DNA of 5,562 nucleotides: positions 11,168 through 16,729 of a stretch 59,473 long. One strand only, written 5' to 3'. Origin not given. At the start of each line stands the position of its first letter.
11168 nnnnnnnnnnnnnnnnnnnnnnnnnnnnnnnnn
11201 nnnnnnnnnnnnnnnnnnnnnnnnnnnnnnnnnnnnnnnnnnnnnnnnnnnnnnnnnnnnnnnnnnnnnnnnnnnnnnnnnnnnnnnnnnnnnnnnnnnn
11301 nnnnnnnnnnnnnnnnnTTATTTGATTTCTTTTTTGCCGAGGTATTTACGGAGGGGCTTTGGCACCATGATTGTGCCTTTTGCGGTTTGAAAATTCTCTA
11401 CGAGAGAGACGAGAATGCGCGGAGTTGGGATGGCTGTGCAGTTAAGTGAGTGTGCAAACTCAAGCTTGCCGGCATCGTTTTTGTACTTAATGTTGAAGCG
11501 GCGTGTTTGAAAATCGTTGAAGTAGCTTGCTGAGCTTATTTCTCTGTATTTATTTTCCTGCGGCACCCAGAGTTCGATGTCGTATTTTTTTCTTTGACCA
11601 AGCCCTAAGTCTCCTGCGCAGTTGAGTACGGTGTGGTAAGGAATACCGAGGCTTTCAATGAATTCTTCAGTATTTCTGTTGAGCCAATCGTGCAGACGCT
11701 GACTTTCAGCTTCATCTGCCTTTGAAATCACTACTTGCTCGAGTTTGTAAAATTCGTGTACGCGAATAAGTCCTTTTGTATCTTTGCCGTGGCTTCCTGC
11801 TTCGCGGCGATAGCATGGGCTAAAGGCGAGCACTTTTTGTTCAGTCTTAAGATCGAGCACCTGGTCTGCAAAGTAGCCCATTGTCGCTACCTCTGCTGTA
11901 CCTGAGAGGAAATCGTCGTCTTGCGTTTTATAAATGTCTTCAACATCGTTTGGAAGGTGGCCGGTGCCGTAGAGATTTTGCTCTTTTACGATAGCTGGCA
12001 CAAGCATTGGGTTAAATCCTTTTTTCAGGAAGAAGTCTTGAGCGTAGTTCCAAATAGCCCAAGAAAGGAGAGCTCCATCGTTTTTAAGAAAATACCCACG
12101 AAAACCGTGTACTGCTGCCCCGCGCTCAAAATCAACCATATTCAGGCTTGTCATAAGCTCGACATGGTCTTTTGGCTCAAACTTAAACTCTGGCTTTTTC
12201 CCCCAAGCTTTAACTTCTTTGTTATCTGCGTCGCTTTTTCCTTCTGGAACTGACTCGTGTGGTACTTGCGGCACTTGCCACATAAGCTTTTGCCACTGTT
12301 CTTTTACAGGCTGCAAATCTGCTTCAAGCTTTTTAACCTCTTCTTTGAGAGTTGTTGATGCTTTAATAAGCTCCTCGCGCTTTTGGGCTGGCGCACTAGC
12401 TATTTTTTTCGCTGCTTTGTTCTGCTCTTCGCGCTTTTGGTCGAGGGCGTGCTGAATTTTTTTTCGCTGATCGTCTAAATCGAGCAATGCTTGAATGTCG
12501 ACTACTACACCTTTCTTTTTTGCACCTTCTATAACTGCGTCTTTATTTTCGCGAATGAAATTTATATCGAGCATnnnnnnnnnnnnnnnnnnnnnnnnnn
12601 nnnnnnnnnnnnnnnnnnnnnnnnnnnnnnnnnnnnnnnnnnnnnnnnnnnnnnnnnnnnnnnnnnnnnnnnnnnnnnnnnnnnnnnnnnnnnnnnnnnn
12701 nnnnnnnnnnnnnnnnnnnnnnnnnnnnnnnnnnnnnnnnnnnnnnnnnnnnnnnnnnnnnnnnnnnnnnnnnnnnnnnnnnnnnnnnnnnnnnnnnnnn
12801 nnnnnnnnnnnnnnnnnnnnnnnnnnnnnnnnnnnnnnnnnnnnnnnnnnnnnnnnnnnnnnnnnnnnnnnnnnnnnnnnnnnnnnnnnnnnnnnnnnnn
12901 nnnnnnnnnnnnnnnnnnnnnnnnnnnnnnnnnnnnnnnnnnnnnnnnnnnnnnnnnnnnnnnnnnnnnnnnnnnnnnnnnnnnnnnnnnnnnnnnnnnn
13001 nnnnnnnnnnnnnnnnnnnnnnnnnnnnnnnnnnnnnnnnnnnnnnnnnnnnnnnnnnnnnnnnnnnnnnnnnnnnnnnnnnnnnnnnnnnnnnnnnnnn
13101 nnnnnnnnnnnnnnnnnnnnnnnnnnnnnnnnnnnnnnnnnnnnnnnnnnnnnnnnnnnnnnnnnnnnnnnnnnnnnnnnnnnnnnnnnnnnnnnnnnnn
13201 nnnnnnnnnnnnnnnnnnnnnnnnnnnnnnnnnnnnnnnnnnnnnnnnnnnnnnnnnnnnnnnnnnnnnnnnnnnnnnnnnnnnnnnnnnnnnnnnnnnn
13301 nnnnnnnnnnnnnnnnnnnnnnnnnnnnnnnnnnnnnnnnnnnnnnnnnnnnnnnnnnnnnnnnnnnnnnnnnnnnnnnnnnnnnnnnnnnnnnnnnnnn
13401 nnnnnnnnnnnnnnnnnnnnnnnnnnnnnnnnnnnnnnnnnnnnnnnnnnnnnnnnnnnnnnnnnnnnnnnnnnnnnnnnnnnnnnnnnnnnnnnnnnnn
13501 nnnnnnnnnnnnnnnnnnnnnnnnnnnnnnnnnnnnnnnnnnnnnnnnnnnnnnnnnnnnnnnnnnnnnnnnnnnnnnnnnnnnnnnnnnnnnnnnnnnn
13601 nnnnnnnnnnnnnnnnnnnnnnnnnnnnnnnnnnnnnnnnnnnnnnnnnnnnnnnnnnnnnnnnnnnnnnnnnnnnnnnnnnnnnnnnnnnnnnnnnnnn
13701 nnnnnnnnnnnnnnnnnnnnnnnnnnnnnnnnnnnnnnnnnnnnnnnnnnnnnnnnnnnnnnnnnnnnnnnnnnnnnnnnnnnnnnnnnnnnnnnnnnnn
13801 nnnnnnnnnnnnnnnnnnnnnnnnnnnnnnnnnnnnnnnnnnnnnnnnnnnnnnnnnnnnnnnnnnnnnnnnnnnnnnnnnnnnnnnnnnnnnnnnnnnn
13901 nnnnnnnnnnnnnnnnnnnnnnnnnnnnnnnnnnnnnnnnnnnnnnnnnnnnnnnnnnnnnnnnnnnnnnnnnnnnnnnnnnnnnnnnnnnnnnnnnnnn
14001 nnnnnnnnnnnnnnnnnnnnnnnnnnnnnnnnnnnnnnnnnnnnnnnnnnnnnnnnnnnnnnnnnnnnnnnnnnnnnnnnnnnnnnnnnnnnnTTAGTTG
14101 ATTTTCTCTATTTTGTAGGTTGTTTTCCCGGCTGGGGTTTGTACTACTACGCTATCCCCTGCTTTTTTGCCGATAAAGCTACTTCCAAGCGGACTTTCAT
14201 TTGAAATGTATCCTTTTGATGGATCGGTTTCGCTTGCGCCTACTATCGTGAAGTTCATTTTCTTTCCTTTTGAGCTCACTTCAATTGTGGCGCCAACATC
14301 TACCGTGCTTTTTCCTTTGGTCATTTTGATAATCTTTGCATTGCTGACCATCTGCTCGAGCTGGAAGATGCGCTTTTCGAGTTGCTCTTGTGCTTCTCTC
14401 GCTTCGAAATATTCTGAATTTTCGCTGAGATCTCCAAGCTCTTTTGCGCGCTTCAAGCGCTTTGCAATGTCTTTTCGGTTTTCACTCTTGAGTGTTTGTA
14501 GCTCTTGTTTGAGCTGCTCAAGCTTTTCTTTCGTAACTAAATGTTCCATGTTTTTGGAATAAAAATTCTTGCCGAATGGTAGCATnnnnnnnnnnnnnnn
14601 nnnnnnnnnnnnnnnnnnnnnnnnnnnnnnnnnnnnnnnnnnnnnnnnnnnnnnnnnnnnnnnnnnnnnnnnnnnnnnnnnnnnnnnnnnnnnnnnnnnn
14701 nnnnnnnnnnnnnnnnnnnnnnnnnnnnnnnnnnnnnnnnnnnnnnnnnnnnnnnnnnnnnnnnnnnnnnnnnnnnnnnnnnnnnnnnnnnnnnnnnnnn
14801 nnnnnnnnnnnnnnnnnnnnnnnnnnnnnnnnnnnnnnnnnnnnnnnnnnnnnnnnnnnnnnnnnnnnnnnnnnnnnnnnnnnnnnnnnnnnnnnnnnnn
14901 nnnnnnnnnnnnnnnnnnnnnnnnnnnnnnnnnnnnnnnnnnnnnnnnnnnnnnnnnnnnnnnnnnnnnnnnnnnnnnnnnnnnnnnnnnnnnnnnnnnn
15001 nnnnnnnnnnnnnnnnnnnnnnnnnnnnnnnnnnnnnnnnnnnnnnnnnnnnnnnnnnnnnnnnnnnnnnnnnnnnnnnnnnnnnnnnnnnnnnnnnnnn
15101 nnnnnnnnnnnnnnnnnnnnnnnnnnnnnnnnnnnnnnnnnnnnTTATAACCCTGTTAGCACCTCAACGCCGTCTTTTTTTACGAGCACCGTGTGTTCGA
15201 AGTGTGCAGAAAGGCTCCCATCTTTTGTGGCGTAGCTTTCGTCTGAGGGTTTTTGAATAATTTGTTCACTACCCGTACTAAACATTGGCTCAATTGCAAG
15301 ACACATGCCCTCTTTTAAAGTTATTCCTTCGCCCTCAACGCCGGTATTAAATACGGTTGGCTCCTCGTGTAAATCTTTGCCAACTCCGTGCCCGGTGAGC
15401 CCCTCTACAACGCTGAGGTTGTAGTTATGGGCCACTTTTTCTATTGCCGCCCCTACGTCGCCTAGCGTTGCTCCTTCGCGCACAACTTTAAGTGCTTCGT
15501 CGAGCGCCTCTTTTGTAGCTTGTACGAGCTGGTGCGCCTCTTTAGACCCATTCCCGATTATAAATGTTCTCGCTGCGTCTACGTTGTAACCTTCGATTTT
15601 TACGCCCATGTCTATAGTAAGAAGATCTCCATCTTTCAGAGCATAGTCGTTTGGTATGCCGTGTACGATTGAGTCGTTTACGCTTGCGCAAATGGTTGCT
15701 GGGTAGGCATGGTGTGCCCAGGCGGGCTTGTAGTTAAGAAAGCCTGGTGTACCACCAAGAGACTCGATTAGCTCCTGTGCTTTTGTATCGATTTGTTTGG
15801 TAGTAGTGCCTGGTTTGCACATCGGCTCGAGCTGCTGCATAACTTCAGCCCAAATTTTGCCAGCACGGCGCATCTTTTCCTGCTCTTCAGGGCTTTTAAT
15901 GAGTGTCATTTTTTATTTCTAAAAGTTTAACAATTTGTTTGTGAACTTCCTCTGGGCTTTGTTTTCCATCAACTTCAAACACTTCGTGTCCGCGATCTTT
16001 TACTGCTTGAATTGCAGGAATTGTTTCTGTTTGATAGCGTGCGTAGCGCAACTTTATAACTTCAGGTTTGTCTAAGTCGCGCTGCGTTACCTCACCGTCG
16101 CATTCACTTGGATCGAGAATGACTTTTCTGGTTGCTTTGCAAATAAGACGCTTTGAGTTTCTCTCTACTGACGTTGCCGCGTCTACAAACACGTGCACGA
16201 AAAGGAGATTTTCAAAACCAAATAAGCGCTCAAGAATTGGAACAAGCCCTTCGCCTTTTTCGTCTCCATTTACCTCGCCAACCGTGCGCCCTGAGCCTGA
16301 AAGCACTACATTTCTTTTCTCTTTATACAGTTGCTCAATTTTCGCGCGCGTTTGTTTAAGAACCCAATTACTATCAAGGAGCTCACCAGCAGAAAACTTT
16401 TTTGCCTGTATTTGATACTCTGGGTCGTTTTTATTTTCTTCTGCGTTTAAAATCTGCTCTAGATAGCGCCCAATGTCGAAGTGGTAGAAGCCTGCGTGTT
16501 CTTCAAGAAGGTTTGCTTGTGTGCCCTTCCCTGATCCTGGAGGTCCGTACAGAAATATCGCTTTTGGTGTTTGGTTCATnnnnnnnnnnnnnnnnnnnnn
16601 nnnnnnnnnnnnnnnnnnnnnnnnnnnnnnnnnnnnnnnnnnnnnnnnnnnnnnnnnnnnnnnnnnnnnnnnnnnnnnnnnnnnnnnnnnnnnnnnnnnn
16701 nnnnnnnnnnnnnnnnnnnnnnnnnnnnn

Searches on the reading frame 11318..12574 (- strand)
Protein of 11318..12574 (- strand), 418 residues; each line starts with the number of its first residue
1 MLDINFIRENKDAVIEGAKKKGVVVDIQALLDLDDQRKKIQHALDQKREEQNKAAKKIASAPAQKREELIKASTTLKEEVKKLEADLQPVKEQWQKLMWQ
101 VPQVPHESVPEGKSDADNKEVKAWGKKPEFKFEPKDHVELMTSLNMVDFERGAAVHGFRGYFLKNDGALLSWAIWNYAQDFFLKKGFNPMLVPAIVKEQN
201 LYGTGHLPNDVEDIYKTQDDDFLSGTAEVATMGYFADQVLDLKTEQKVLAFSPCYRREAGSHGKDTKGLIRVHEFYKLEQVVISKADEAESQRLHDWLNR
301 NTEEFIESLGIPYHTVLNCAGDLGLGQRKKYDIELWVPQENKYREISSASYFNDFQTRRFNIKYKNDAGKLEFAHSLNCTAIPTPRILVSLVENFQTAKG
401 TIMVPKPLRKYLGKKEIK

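Call 21: find_encoding_contigs(protein=window:11318-12574:-, flank=10000, max_places=10)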
Protein window:11318-12574:- (418 aa): no gene with exactly this product is on record in the collection.

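Call 34: find_homologous_proteins(query=window:11318-12574:-, max_evalue=1e-100)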
Query window:11318-12574:- (418 aa): 7919 proteins with E <= 1e-100 among 8000 candidates; the best 120 are listed.
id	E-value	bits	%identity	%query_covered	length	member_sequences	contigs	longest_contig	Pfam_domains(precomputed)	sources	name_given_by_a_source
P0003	9.5e-282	952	100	100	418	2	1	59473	PF00587.31,PF02403.28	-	-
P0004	3.1e-208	710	74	100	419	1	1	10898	PF00587.31,PF02403.28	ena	-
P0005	8.7e-196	669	69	100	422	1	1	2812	PF00587.31,PF02403.28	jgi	-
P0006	8.5e-195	666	69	100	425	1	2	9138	PF00587.31,PF02403.28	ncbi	-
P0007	1.2e-192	658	66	100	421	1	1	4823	PF00587.31,PF02403.28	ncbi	-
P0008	1.5e-192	658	68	100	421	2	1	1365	PF00587.31,PF02403.28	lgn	-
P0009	2.6e-192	657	69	100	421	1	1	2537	PF00587.31,PF02403.28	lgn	-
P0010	5.7e-192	656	67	100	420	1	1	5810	PF00587.31,PF02403.28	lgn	-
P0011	7.9e-192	656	68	100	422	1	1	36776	PF00587.31,PF02403.28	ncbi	ncbi:serine--tRNA ligase [Patescibacteria group bacterium]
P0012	1.3e-191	655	69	99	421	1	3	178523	PF00587.31,PF02403.28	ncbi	-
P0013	1.4e-191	655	67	100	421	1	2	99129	PF00587.31,PF02403.28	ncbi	ncbi:serine--tRNA ligase [Patescibacteria group bacterium]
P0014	2.7e-191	654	68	100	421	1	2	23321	PF00587.31,PF02403.28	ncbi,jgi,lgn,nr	ncbi:serine--tRNA ligase [Candidatus Kaiserbacteria bacterium]|nr:serine--tRNA ligase [Candidatus Ka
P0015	7.8e-191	653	66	100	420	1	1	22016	PF00587.31,PF02403.28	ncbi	-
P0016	9.4e-191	652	67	100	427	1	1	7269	PF00587.31,PF02403.28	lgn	-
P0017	1.1e-190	652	68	100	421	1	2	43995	PF00587.31,PF02403.28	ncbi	-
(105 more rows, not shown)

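Call 35: find_encoding_contigs(protein=P0004, flank=6000, max_places=3)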
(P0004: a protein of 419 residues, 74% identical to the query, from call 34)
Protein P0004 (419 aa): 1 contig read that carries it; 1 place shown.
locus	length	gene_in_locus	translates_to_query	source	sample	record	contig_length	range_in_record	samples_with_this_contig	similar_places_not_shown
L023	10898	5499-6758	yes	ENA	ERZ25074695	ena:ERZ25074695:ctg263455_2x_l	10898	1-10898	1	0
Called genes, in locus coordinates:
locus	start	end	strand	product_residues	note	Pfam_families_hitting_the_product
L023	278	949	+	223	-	PF00406:ADK, PF13207:AAA_17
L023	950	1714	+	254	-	PF00557:Peptidase_M24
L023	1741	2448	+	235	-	PF00535:Glycos_transf_2, PF13641:Glyco_tranf_2_3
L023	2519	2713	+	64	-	PF03449:GreA_GreB_N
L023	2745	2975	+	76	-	PF01272:GreA_GreB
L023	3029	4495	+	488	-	PF01336:tRNA_anti-codon, PF00152:tRNA-synt_2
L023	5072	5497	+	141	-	PF01467:CTP_transf_like, PF06574:FAD_syn (weak)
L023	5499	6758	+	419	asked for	PF02403:Seryl_tRNA_N, PF00587:tRNA-synt_2b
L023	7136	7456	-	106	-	-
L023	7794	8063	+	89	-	-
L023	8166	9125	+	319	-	PF01841:Transglut_core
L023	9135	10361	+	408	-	PF01041:DegT_DnrJ_EryC1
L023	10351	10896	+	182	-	?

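Call 36: find_encoding_contigs(protein=P0006, flank=6000, max_places=3)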
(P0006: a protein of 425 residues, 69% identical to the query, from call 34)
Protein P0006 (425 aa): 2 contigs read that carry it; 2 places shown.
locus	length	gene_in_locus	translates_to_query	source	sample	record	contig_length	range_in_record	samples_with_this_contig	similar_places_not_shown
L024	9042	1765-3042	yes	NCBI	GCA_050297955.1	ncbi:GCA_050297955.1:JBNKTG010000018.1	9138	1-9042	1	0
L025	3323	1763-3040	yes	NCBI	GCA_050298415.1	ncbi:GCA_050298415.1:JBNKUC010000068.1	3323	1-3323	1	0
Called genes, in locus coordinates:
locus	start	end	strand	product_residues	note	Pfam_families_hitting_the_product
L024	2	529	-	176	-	?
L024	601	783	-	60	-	-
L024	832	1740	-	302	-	PF02481:DNA_processg_A, PF17782:WHD_DprA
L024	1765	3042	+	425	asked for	PF02403:Seryl_tRNA_N, PF00587:tRNA-synt_2b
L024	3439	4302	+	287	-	-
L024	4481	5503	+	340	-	PF01207:Dus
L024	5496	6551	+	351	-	PF05496:RuvB_N, PF06068:TIP49 (faint), PF13177:DNA_pol3_delta2 (weak), PF13173:AAA_14 (weak), PF00004:AAA, PF13177:DNA_pol3_delta2, PF22608:DNAX_ATPase_lid (weak), PF12169:DNA_pol3_gamma3, +2 more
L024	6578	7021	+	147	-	PF00293:NUDIX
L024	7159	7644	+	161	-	-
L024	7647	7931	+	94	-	-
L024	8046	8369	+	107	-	PF01035:DNA_binding_1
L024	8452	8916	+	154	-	PF00173:Cyt-b5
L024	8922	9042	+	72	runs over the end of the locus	?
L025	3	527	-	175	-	?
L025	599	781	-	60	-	-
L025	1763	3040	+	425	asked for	PF02403:Seryl_tRNA_N, PF00587:tRNA-synt_2b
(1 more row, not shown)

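Call 45: find_encoding_contigs(protein=P0012, flank=5000, max_places=3)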
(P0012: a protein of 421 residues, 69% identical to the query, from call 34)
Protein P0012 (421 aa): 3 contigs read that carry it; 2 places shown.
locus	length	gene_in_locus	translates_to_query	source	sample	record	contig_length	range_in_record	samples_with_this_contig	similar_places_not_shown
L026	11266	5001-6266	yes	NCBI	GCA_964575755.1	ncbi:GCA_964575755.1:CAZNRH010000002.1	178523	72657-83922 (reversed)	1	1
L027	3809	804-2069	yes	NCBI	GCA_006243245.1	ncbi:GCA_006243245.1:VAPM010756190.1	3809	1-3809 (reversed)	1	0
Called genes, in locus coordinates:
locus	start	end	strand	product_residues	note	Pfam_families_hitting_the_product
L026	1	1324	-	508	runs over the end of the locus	PF13328:HD_4, PF01966:HD (weak), PF04607:RelA_SpoT, PF02824:TGS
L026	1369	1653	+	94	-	-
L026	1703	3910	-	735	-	PF01751:Toprim, PF01131:Topoisom_bac, PF01396:Zn_ribbon_Top1, PF13368:Toprim_C_rpt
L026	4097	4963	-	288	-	PF02481:DNA_processg_A, PF17782:WHD_DprA (weak)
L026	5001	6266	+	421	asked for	PF02403:Seryl_tRNA_N, PF00587:tRNA-synt_2b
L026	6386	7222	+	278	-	-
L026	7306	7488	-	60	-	-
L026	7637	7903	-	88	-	-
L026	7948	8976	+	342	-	PF01207:Dus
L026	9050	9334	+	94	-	-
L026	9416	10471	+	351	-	PF05496:RuvB_N (weak), PF06068:TIP49 (faint), PF13177:DNA_pol3_delta2 (weak), PF00004:AAA, PF06144:DNA_pol3_delta (faint), PF07728:AAA_5 (faint), PF13401:AAA_22 (faint), PF13177:DNA_pol3_delta2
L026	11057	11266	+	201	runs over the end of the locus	-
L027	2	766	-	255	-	?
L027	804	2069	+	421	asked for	PF02403:Seryl_tRNA_N, PF00587:tRNA-synt_2b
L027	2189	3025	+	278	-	-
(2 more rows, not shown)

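Call 79: find_encoding_contigs(protein=P0005, flank=5000, max_places=2)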
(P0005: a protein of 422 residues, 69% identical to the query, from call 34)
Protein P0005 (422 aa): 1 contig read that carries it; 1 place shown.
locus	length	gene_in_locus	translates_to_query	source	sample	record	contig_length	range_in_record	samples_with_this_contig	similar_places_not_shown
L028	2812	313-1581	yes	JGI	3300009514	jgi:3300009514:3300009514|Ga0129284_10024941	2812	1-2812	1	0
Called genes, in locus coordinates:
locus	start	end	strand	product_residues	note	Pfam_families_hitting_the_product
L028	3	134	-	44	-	?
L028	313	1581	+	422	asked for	PF02403:Seryl_tRNA_N, PF00587:tRNA-synt_2b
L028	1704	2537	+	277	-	PF08478:POTRA_1 (weak)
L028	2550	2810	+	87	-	?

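Call 80: find_encoding_contigs(protein=P0007, flank=5000, max_places=2)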
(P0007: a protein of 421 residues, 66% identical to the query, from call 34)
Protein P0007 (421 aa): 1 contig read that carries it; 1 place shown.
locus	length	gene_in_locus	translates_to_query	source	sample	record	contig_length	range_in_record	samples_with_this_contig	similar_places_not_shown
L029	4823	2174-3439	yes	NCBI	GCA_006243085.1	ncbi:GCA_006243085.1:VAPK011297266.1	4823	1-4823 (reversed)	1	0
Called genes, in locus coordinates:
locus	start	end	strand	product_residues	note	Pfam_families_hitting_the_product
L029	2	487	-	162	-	?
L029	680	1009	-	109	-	-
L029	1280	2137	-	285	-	PF02481:DNA_processg_A, PF17782:WHD_DprA (weak)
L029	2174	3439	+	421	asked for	PF02403:Seryl_tRNA_N, PF00587:tRNA-synt_2b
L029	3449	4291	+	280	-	-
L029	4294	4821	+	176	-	?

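Call 103: find_encoding_contigs(protein=P0011, flank=4000, max_places=2)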
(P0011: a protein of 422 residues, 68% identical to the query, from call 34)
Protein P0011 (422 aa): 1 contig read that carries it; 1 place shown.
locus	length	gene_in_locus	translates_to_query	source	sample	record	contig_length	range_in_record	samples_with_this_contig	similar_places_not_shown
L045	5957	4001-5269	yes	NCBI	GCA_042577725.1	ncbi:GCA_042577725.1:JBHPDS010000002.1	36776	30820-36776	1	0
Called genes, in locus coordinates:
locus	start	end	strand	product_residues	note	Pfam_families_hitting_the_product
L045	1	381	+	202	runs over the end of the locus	PF01351:RNase_HII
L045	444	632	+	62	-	PF01783:Ribosomal_L32p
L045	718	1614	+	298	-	PF01029:NusB, PF00293:NUDIX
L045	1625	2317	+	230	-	PF22935:RM44_endonuclase, PF14622:Ribonucleas_3_3, PF00636:Ribonuclease_3, PF00035:dsrm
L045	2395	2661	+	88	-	-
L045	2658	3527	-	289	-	PF02481:DNA_processg_A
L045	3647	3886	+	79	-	-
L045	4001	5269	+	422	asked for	PF02403:Seryl_tRNA_N, PF00587:tRNA-synt_2b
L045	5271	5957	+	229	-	?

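Call 104: find_encoding_contigs(protein=P0014, flank=4000, max_places=2)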
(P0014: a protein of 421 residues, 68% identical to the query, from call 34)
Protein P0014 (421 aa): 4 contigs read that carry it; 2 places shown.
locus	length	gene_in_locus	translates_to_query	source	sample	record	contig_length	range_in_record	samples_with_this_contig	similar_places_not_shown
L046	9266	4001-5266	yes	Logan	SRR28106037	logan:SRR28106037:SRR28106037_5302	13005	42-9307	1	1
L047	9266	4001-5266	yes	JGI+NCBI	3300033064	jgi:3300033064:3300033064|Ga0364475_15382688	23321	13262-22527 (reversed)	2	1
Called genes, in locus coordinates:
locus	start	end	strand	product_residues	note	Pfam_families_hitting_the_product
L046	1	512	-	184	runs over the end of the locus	?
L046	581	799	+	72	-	-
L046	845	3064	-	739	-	PF01751:Toprim, PF01131:Topoisom_bac, PF01396:Zn_ribbon_Top1, PF13368:Toprim_C_rpt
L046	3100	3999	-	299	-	PF02481:DNA_processg_A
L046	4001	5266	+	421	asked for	PF02403:Seryl_tRNA_N, PF00587:tRNA-synt_2b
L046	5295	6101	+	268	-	-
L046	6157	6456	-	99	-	-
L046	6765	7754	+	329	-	PF01207:Dus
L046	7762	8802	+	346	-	PF05496:RuvB_N (weak), PF06068:TIP49 (faint), PF13177:DNA_pol3_delta2 (weak), PF22608:DNAX_ATPase_lid (faint), PF00004:AAA, PF07728:AAA_5 (weak), PF13401:AAA_22 (faint), PF13177:DNA_pol3_delta2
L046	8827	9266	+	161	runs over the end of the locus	-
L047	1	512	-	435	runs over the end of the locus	PF13328:HD_4, PF01966:HD, PF04607:RelA_SpoT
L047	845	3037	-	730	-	PF01751:Toprim, PF01131:Topoisom_bac, PF01396:Zn_ribbon_Top1, PF13368:Toprim_C_rpt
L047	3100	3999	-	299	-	PF02481:DNA_processg_A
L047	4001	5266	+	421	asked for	PF02403:Seryl_tRNA_N, PF00587:tRNA-synt_2b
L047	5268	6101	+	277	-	-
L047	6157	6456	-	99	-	-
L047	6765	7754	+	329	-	PF01207:Dus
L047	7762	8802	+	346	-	PF05496:RuvB_N (weak), PF06068:TIP49 (faint), PF13177:DNA_pol3_delta2 (weak), PF22608:DNAX_ATPase_lid (faint), PF00004:AAA, PF07728:AAA_5 (weak), PF13401:AAA_22 (faint), PF13177:DNA_pol3_delta2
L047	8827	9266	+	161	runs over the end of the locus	-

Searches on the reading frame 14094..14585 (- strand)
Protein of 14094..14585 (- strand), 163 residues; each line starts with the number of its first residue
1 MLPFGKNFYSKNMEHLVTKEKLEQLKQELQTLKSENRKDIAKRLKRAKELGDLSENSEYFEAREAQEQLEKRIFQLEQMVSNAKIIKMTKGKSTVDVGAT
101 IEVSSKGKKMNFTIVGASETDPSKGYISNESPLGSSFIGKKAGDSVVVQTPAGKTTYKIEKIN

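Call 24: search_protein_families(library=pfam, proteins=[window:14094-14585:-], max_evalue=0.001)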
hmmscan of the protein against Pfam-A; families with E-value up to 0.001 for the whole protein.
window:14094-14585:- (163 aa): 2 families
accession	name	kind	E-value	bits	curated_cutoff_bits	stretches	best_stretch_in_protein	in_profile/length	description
PF03449.20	GreA_GreB_N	-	1e-22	80.5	24.5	1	16-85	2-71/71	Transcription elongation factor, N-terminal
PF01272.25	GreA_GreB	-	1.9e-22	79.4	26.9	1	92-163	3-76/77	Transcription elongation factor, GreA/GreB, C-term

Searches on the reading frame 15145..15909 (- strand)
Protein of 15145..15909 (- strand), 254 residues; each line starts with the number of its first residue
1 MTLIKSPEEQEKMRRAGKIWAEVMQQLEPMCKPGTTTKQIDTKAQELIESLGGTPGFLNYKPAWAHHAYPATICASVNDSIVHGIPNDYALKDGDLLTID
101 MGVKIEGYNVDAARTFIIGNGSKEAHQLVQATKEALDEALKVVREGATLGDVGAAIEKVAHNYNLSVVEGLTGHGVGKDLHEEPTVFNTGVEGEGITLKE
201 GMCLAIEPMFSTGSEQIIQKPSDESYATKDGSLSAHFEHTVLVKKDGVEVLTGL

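Call 24: search_protein_families(library=pfam, proteins=[window:15145-15909:-], max_evalue=0.001)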
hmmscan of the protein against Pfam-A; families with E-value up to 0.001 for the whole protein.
window:15145-15909:- (254 aa): 1 family
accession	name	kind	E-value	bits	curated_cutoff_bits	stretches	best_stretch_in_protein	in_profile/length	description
PF00557.29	Peptidase_M24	-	1.1e-53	182.6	23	1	11-244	1-207/208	Metallopeptidase family M24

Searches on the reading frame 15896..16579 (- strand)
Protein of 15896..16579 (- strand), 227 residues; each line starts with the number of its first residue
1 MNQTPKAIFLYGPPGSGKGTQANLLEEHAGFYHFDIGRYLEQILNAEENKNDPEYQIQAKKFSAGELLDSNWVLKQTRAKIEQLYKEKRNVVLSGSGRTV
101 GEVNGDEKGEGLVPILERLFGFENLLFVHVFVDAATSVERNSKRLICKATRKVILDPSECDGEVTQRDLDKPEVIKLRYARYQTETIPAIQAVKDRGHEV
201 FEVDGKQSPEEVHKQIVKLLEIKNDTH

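Call 24: search_protein_families(library=pfam, proteins=[window:15896-16579:-], max_evalue=0.001)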
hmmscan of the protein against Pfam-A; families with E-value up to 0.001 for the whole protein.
window:15896-16579:- (227 aa): 3 families
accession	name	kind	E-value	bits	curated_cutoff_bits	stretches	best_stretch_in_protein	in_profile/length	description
PF00406.28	ADK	-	2.5e-11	44.3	26.8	1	10-196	1-149/151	Adenylate kinase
PF13207.12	AAA_17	-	1.7e-09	38.5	27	1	11-100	1-83/136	AAA domain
PF13238.12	AAA_18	-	6.2e-05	23.9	29.4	1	8-83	1-86/128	AAA domain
